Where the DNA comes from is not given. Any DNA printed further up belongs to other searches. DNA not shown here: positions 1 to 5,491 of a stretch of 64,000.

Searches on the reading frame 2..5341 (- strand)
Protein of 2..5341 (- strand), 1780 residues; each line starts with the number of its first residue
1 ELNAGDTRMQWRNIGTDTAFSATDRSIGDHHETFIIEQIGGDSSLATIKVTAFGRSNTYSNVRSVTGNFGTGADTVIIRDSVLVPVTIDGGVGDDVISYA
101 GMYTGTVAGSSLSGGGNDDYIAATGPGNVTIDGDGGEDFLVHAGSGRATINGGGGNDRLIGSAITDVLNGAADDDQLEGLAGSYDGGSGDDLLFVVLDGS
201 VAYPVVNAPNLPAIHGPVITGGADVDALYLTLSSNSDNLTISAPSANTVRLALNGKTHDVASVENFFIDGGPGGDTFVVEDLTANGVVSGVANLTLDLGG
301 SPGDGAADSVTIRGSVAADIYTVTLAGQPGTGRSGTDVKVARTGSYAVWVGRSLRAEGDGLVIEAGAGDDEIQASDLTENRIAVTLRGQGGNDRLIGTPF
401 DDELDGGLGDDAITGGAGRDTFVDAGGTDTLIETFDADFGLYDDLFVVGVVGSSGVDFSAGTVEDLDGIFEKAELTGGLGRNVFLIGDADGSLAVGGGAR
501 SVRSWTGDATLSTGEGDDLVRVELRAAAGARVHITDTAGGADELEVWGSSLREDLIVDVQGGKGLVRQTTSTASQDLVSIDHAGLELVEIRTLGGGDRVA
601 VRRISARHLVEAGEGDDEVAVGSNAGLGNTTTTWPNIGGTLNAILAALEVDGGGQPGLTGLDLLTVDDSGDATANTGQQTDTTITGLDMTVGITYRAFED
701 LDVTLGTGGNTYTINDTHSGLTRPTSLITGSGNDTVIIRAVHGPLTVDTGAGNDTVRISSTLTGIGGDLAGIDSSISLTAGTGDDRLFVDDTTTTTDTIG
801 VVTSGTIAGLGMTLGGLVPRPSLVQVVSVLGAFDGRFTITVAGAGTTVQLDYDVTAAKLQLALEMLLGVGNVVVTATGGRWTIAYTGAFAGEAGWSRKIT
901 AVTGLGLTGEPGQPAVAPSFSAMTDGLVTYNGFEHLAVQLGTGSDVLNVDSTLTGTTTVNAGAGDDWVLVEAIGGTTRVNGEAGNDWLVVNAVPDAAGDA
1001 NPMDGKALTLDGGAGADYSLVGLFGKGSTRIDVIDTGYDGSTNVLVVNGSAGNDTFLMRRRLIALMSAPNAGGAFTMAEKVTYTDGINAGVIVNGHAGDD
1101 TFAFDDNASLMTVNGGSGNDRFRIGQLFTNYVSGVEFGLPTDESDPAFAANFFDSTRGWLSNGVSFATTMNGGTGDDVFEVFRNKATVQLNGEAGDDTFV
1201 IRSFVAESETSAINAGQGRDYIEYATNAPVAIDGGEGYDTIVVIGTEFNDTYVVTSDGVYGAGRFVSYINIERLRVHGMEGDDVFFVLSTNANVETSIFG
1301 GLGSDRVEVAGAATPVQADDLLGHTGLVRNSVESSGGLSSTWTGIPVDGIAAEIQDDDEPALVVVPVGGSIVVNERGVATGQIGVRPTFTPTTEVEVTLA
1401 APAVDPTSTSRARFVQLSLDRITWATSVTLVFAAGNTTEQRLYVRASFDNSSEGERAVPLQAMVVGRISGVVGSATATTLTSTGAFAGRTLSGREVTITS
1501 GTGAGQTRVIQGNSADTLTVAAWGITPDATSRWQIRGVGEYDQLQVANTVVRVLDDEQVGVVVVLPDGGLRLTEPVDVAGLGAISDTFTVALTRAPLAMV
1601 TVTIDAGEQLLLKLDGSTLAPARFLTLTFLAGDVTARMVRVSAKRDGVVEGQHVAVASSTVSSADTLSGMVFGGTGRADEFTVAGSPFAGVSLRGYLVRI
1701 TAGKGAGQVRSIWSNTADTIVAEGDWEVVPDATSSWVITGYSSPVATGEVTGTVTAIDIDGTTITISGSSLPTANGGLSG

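Call 63: search_solved_structures(query=window:2-5341:-, max_evalue=0.1)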
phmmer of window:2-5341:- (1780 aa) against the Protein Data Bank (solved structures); distinct sequences matched with E-value up to 0.1: 4.
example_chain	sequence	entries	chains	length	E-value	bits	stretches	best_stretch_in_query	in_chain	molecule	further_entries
7usl_C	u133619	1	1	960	0.0073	16.9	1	387-457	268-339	Bifunctional hemolysin-adenylate cyclase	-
2agm_A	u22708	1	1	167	0.0088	16.6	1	386-461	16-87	Poly(beta-D-mannuronate) C5 epimerase 4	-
7rah_E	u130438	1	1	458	0.024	15.2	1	388-457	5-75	Bifunctional adenylate cyclase toxin/hemolysin CyaA,Bifunctional adenylate cyclase toxin/h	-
2ml2_A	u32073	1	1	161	0.034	14.7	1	382-431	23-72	Poly(beta-D-mannuronate) C5 epimerase 6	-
